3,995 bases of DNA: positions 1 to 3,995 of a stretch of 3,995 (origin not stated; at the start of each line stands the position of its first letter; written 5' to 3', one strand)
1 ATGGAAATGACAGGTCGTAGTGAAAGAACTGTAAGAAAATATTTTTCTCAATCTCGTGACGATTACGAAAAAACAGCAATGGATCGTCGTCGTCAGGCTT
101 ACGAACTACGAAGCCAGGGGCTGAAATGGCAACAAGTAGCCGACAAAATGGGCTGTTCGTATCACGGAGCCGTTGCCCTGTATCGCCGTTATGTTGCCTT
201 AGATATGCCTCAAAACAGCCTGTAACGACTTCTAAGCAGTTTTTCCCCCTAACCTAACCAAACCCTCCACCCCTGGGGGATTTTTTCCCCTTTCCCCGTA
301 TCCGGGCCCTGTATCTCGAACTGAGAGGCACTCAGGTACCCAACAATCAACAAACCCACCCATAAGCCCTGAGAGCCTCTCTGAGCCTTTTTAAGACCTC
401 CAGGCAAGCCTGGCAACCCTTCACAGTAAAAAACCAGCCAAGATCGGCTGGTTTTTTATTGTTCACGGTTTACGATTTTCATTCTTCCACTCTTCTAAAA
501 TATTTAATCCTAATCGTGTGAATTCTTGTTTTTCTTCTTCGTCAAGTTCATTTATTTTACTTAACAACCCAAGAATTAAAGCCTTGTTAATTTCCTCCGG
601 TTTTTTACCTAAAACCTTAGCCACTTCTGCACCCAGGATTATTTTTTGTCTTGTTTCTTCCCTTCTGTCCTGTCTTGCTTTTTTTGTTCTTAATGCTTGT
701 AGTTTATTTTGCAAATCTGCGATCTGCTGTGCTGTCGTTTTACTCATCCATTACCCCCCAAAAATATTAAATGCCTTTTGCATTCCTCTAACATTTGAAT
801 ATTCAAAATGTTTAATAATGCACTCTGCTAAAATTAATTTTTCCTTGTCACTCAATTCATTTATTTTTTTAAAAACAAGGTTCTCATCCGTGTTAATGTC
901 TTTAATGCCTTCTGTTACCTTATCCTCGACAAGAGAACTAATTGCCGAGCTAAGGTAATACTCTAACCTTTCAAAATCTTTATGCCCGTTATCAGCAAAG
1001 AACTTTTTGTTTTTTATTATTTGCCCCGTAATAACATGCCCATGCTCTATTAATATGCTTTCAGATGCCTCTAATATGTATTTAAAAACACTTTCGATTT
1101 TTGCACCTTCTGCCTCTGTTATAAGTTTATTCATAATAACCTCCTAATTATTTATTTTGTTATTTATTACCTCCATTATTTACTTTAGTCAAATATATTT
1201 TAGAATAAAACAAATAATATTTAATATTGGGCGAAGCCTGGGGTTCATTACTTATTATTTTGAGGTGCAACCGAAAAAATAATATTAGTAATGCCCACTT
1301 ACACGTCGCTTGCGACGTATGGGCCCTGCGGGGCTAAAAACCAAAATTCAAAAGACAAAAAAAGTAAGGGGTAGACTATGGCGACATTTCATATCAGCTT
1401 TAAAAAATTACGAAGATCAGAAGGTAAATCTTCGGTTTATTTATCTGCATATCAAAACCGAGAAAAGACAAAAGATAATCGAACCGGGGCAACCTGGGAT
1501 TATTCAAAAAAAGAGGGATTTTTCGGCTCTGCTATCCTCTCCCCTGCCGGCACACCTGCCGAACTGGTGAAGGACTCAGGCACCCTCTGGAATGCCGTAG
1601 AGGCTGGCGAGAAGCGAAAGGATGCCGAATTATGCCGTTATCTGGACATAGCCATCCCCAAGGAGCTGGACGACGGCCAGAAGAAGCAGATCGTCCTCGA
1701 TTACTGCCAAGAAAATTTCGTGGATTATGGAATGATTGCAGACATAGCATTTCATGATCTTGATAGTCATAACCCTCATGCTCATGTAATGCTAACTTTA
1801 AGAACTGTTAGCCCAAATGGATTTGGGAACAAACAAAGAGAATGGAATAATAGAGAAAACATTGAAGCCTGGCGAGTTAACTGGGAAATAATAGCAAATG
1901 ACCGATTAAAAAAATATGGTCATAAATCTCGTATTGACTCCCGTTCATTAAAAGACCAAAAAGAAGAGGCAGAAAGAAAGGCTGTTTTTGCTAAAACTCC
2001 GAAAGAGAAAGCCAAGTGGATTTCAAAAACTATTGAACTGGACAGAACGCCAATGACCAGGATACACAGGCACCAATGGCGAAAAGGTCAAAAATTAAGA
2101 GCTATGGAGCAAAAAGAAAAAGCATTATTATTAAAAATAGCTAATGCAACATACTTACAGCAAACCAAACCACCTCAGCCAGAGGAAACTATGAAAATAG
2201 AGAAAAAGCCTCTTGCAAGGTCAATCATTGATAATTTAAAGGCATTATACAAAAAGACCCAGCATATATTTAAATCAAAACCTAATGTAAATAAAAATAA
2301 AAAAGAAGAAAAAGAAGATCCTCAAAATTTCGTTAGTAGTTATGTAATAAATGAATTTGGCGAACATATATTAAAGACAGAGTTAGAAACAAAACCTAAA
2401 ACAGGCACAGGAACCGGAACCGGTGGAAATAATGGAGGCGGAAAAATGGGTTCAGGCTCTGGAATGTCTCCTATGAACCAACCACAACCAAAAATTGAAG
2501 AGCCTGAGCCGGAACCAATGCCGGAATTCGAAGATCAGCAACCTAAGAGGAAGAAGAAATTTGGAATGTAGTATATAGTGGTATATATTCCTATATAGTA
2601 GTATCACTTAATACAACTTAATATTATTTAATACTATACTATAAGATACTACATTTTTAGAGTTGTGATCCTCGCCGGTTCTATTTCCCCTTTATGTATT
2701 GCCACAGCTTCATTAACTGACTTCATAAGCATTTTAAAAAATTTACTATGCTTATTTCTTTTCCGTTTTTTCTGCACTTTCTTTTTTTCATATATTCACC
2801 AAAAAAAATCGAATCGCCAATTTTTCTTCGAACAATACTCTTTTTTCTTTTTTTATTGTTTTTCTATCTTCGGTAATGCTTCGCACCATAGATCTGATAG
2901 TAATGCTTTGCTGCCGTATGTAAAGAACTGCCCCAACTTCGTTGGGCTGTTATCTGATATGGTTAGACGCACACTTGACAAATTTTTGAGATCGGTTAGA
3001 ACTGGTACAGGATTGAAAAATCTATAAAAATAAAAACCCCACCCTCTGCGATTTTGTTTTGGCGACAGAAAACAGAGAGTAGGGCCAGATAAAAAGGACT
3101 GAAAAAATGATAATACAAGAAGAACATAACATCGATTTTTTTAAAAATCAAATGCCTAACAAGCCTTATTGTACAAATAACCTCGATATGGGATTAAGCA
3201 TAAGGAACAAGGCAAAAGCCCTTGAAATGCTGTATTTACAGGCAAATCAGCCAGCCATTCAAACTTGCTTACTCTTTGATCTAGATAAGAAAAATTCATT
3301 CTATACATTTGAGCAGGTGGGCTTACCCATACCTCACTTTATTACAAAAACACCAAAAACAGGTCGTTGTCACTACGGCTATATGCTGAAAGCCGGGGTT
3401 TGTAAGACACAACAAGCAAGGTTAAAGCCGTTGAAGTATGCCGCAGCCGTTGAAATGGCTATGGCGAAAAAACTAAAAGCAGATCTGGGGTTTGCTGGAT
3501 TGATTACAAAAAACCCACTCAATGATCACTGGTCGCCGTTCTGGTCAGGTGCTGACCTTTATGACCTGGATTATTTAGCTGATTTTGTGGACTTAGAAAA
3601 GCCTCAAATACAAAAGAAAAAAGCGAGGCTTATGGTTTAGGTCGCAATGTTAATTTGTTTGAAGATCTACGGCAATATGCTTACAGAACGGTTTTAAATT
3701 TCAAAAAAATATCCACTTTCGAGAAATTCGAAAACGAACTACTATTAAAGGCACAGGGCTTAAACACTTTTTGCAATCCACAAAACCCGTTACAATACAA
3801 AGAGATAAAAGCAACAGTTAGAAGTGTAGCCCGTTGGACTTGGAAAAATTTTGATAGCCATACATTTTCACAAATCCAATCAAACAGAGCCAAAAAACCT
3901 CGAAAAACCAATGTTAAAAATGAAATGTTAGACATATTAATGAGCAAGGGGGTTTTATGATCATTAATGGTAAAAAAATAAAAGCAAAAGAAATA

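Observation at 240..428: About 190-nt strongly C-rich, G-poor non-coding tract with nested palindromes between the HTH gene and the terminator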

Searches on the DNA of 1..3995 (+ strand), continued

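Call 91: search_dna_similar(query=L001:700-1530:+, collection=plasmids, mode=distant, max_rows=60, rows=best, max_evalue=1e-10)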
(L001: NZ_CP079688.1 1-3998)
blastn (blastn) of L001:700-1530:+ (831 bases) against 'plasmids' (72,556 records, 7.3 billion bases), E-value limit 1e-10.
Records with a match: 57; places in all: 67; records where one place covers at least 80% of the query: 32.
Best place of each record, by identity: >=99% 12; 95-99% 3; 90-95% 6; 80-90% 20; 60-80% 16.
By first word of the organism name: Klebsiella 27; Enterobacter 11; Citrobacter 7; Escherichia 5; Raoultella 4; uncultured 2; Serratia 1.
By predicted mobility (MOB-suite, as given by PLSDB): mobilizable 52; non-mobilizable 4; conjugative 1.
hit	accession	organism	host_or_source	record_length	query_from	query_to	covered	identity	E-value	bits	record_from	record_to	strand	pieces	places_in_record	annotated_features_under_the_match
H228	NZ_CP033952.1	Klebsiella pneumoniae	-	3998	1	831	100%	100.0%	0e+0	1499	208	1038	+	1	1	hypothetical protein | conjugal transfer protein TraD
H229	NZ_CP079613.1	Klebsiella pneumoniae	Homo sapiens,Pus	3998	1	831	100%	100.0%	0e+0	1499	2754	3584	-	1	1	hypothetical protein | conjugal transfer protein TraD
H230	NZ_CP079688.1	Klebsiella pneumoniae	-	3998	1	831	100%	100.0%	0e+0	1499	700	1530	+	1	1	replication initiation protein | hypothetical protein | conjugal transfer protein TraD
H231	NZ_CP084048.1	Klebsiella pneumoniae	Homo sapiens,urine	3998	1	831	100%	100.0%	0e+0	1499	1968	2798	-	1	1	replication initiation protein | hypothetical protein | conjugal transfer protein TraD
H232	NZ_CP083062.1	Klebsiella pneumoniae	Homo sapiens,rectal swab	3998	1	831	100%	100.0%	0e+0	1499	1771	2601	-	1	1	replication initiation protein | hypothetical protein | conjugal transfer protein TraD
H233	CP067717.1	Klebsiella pneumoniae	Homo sapiens,other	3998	1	831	100%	100.0%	0e+0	1499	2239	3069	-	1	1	replication initiation protein | plasmid replication protein | conjugal transfer protein TraD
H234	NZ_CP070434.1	Klebsiella pneumoniae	Homo sapiens,blood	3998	1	831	100%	100.0%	0e+0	1499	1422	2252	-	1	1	replication initiation protein | hypothetical protein | conjugal transfer protein TraD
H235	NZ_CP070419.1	Klebsiella pneumoniae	Homo sapiens,blood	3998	1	831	100%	100.0%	0e+0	1499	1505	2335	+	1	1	replication initiation protein | hypothetical protein | conjugal transfer protein TraD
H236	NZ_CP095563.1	Klebsiella pneumoniae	Homo sapiens,blood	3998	1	831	100%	100.0%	0e+0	1499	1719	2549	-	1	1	replication initiation protein | hypothetical protein | conjugal transfer protein TraD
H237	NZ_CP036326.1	Klebsiella pneumoniae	Homo sapiens,blood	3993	1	831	100%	99.3%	0e+0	1463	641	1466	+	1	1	replication initiation protein | plasmid replication protein | conjugal transfer protein TraD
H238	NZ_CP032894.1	Enterobacter kobei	Homo sapiens,Pure Culture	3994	1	831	100%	95.9%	0e+0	1336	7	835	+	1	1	hypothetical protein | conjugal transfer protein TraD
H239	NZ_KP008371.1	Klebsiella pneumoniae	-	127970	1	831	100%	95.8%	0e+0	1330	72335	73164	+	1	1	primase C-terminal domain-containing protein | hypothetical protein | conjugal transfer protein TraD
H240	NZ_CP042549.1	Klebsiella michiganensis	Homo sapiens,Whole organism,clinical ...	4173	1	831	100%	94.7%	0e+0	1292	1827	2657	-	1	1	replication initiation protein | hypothetical protein | conjugal transfer protein TraD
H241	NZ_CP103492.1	Klebsiella quasipneumoniae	Homo sapiens,blood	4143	1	831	100%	94.1%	0e+0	1296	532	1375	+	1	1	replication initiation protein | hypothetical protein | conjugal transfer protein TraD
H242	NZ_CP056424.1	Citrobacter sp. RHBSTW-00524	culture,Wastewater effluent sample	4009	2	831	100%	90.1%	0e+0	1132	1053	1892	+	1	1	replication initiation protein | plasmid replication protein | conjugal transfer protein TraD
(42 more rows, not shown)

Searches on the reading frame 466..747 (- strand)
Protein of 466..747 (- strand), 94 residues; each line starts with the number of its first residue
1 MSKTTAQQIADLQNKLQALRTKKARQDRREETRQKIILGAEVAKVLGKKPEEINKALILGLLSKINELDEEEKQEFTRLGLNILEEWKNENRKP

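Call 48: search_dna_similar(query=window:466-747:-, collection=plasmids, mode=protein, max_rows=60, rows=spread, max_evalue=0.001)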
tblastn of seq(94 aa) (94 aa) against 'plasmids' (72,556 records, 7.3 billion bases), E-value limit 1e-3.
Records with a match: 50; places in all: 50; records where one place covers at least 80% of the query: 49.
Best place of each record, by identity: >=99% 12; 95-99% 6; 80-90% 24; 60-80% 1; <60% 7.
By first word of the organism name: Klebsiella 23; Enterobacter 9; Citrobacter 7; Escherichia 4; Raoultella 4; uncultured 2; Yersinia 1.
By predicted mobility (MOB-suite, as given by PLSDB): mobilizable 45; non-mobilizable 3; conjugative 2.
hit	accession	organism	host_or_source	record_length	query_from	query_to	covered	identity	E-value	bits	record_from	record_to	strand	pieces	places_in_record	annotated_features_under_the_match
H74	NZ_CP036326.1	Klebsiella pneumoniae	Homo sapiens,blood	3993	1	94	100%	100.0%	1e-52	182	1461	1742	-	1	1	conjugal transfer protein TraD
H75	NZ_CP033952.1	Klebsiella pneumoniae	-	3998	1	94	100%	100.0%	1e-52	182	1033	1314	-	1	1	conjugal transfer protein TraD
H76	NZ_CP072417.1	Klebsiella pneumoniae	Homo sapiens,blood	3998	1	94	100%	100.0%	1e-52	182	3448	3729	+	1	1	conjugal transfer protein TraD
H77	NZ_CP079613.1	Klebsiella pneumoniae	Homo sapiens,Pus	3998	1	94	100%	100.0%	1e-52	182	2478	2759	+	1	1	conjugal transfer protein TraD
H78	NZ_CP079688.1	Klebsiella pneumoniae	-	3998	1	94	100%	100.0%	1e-52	182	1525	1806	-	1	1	conjugal transfer protein TraD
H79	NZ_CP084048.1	Klebsiella pneumoniae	Homo sapiens,urine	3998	1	94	100%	100.0%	1e-52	182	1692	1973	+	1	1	conjugal transfer protein TraD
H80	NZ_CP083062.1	Klebsiella pneumoniae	Homo sapiens,rectal swab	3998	1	94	100%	100.0%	1e-52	182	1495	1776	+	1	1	conjugal transfer protein TraD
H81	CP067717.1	Klebsiella pneumoniae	Homo sapiens,other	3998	1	94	100%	100.0%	1e-52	182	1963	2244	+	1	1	conjugal transfer protein TraD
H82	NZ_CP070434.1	Klebsiella pneumoniae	Homo sapiens,blood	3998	1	94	100%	100.0%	1e-52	182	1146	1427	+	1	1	conjugal transfer protein TraD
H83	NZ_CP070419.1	Klebsiella pneumoniae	Homo sapiens,blood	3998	1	94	100%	100.0%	1e-52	182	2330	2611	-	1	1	conjugal transfer protein TraD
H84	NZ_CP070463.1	Klebsiella pneumoniae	Homo sapiens,blood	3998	1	94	100%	100.0%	1e-52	182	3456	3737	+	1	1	conjugal transfer protein TraD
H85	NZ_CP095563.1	Klebsiella pneumoniae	Homo sapiens,blood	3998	1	94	100%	100.0%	1e-52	182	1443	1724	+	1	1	conjugal transfer protein TraD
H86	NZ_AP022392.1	Citrobacter portucalensis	-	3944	1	94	100%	98.9%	3e-52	181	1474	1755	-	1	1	conjugal transfer protein TraD | hypothetical protein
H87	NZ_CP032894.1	Enterobacter kobei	Homo sapiens,Pure Culture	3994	1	94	100%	98.9%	3e-52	181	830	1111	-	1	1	conjugal transfer protein TraD | hypothetical protein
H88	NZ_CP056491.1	Klebsiella sp. RHBSTW-00464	culture,Wastewater effluent sample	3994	1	94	100%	98.9%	3e-52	181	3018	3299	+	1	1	conjugal transfer protein TraD | hypothetical protein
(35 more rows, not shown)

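Call 109: search_protein_families(library=pfam, proteins=[window:466-747:-], max_evalue=0.01)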
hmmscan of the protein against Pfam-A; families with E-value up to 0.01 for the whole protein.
seq(94 aa): 3 families
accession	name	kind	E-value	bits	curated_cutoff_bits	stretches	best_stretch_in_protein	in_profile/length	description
PF06412.16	TraD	-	1.1e-10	41.6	22.3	1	26-85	2-61/62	Conjugal transfer protein TraD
PF07319.16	DnaI_N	-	0.00033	21.7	24.1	1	11-74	3-66/94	Primosomal protein DnaI N-terminus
PF12958.12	DUF3847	-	0.0019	18.6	40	1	5-70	12-76/81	Protein of unknown function (DUF3847)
